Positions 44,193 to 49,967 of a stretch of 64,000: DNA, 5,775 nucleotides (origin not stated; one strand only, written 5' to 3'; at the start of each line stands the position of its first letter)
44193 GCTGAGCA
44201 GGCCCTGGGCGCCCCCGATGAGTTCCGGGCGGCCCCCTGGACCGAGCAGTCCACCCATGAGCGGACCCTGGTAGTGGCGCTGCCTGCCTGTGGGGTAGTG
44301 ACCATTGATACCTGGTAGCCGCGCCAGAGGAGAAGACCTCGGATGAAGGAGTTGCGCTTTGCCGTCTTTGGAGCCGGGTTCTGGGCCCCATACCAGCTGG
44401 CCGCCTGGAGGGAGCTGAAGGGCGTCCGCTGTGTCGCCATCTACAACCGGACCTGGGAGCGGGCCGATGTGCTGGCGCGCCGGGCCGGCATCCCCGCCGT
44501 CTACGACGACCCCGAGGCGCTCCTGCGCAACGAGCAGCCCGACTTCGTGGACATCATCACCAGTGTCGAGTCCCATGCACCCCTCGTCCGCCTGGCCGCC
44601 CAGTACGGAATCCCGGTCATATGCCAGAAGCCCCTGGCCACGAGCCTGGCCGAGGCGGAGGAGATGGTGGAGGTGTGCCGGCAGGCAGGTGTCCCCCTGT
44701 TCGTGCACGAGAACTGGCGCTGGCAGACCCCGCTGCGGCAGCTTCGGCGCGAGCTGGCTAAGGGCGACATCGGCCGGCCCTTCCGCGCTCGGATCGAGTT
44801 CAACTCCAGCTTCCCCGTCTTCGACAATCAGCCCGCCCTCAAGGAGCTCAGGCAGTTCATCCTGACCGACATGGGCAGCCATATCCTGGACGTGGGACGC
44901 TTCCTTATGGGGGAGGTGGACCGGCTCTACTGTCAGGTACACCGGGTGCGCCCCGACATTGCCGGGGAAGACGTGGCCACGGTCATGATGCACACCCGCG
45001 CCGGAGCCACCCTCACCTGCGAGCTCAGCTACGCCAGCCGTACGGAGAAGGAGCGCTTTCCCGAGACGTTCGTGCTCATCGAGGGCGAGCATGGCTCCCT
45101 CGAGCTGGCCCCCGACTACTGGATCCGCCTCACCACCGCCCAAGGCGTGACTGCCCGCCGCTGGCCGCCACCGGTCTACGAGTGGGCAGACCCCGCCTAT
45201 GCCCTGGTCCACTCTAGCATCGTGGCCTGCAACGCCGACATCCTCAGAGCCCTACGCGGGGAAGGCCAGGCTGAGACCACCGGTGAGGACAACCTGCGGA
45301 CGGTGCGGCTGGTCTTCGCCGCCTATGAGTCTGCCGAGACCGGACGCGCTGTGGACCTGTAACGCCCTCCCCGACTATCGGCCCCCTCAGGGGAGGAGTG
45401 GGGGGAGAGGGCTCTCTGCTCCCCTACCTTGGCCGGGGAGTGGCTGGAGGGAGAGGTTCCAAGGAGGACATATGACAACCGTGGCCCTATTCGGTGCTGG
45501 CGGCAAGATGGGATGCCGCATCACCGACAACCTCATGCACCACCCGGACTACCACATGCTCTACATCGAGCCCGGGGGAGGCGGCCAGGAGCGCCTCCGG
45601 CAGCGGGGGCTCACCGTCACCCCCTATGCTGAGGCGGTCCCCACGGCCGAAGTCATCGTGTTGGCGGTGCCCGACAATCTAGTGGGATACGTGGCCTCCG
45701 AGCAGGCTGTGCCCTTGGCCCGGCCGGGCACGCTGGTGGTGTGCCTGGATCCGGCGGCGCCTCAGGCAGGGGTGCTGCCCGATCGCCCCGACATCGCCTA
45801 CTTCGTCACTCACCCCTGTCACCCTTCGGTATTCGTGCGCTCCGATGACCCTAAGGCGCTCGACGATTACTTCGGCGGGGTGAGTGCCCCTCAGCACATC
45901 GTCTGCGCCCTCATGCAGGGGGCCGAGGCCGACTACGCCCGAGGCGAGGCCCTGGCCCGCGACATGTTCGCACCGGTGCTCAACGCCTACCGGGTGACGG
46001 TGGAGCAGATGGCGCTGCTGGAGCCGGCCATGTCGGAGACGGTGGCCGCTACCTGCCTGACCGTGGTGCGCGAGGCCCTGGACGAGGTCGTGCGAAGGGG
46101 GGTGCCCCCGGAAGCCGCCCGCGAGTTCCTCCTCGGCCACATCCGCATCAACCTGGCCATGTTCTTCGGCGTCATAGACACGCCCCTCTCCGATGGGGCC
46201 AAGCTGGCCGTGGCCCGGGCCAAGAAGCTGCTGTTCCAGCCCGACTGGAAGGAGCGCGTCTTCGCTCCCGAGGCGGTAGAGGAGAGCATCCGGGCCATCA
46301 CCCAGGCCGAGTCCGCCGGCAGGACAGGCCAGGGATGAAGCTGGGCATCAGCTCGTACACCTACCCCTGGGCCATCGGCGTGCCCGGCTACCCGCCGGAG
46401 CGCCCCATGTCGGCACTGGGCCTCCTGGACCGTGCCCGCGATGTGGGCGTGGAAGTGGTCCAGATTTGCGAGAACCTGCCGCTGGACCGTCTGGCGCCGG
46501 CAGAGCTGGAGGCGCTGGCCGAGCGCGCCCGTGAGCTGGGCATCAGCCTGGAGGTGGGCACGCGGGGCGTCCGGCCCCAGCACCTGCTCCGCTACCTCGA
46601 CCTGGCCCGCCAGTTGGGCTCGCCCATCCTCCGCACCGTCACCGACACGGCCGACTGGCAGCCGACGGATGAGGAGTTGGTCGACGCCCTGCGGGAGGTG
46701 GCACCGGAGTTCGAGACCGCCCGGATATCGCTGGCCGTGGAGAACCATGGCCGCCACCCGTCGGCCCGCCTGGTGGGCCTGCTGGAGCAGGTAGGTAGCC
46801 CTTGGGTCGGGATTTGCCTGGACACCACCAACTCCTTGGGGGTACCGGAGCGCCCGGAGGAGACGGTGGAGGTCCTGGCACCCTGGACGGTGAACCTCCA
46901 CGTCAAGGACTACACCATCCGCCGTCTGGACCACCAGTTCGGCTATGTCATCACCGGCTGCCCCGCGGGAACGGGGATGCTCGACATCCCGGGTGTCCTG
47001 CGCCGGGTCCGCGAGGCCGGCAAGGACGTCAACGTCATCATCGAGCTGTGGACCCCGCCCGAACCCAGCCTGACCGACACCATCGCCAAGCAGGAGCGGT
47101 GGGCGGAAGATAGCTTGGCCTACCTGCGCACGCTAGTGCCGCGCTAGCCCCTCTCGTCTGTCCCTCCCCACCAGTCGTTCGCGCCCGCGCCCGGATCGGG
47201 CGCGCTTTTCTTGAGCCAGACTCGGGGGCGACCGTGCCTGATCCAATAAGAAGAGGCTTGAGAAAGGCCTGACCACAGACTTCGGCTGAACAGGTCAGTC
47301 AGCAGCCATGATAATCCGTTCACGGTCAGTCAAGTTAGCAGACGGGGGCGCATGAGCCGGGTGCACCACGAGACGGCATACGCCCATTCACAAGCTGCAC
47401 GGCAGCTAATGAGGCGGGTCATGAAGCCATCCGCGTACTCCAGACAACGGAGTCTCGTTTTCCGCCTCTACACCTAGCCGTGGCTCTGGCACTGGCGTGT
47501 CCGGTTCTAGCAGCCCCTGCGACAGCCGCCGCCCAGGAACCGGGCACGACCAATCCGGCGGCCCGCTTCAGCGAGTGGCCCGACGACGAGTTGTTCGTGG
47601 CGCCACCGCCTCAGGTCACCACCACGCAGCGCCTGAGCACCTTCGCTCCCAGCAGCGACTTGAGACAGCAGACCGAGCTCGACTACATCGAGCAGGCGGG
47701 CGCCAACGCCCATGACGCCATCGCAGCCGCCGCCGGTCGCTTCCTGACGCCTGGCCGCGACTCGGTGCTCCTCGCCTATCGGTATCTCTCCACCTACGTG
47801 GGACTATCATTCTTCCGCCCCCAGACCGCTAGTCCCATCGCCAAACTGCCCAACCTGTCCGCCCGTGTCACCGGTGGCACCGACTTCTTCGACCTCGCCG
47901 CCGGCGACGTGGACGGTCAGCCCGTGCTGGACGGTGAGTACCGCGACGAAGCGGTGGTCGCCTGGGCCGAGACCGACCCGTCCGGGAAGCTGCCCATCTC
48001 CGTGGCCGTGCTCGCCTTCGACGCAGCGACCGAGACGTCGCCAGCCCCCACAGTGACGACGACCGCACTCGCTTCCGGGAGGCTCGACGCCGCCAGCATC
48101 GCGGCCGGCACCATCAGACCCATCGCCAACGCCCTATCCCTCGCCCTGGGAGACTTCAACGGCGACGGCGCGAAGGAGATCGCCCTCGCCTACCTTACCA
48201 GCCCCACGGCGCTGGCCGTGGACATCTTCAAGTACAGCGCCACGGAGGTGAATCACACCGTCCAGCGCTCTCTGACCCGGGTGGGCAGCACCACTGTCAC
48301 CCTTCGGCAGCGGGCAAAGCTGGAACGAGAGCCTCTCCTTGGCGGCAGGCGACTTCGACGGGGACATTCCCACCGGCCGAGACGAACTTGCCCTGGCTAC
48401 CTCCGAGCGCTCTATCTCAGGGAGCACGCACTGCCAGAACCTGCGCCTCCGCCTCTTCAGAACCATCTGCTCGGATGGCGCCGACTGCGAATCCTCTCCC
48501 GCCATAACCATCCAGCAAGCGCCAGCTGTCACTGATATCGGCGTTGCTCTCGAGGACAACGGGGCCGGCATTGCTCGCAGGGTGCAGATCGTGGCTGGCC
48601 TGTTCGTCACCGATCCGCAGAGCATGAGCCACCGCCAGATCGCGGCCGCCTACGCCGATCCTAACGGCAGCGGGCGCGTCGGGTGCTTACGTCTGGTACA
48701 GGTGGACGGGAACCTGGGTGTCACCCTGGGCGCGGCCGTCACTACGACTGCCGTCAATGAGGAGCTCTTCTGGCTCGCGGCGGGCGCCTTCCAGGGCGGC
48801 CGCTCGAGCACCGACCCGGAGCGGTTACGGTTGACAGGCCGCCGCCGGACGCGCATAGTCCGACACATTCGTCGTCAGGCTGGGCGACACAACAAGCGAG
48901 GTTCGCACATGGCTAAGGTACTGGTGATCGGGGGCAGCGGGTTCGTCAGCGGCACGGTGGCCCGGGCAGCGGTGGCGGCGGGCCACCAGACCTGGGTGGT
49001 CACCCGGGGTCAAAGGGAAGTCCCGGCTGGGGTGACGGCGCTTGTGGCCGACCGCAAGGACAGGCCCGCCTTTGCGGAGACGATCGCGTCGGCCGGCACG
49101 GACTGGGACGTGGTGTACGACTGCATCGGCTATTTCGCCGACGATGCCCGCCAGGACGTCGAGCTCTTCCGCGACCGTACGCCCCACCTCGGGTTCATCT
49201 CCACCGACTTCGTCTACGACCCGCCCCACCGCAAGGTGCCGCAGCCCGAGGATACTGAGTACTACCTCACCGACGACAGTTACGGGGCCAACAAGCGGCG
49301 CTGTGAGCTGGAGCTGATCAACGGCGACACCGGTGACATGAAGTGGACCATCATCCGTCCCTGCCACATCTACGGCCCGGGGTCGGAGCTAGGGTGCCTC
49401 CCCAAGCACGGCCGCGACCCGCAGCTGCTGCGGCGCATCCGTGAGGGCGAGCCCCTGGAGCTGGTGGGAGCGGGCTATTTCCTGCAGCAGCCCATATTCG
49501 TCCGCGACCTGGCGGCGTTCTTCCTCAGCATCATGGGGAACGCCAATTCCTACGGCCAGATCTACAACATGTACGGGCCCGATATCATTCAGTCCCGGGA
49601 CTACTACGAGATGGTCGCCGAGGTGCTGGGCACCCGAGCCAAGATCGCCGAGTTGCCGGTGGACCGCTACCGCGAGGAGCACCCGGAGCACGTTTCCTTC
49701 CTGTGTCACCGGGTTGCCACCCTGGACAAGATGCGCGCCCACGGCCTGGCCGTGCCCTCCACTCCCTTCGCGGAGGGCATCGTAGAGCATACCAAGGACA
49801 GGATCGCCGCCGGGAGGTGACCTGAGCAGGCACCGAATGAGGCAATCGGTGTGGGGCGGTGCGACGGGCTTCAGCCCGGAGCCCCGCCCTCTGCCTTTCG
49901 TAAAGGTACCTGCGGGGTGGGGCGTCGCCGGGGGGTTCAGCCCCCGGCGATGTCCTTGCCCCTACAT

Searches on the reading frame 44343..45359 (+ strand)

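Call 87: search_protein_families(library=pfam, proteins=[window:44343-45359:+], max_evalue=0.00001)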
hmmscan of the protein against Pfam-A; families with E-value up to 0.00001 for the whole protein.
window:44343-45359:+ (339 aa): 3 families
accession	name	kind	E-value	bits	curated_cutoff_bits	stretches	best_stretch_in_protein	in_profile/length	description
PF01408.29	GFO_IDH_MocA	-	2.5e-24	86.7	24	1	4-121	1-118/120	Oxidoreductase family, NAD-binding Rossmann fold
PF22725.1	GFO_IDH_MocA_C3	-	2.1e-19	70.2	27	1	132-254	2-124/124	GFO/IDH/MocA C-terminal domain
PF02894.22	GFO_IDH_MocA_C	-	4.9e-11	43.3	22.9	1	167-339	36-218/218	Oxidoreductase family, C-terminal alpha/beta domain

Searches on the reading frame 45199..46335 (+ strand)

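Call 87: search_protein_families(library=pfam, proteins=[window:45199-46335:+], max_evalue=0.00001)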
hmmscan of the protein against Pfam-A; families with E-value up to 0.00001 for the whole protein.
window:45199-46335:+ (379 aa): 1 family
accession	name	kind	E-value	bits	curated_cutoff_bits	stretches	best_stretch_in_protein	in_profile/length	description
PF16896.10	PGDH_C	-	1.9e-58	197.3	25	1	216-368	4-155/155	Phosphogluconate dehydrogenase (decarboxylating) C-term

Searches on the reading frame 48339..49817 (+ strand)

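Call 87: search_protein_families(library=pfam, proteins=[window:48339-49817:+], max_evalue=0.00001)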
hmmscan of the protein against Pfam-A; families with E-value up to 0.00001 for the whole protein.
window:48339-49817:+ (493 aa): 1 family
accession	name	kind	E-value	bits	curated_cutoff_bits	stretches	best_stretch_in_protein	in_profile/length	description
PF01370.27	Epimerase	-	2.6e-18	66.7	20.9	1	194-410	1-238/240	NAD dependent epimerase/dehydratase family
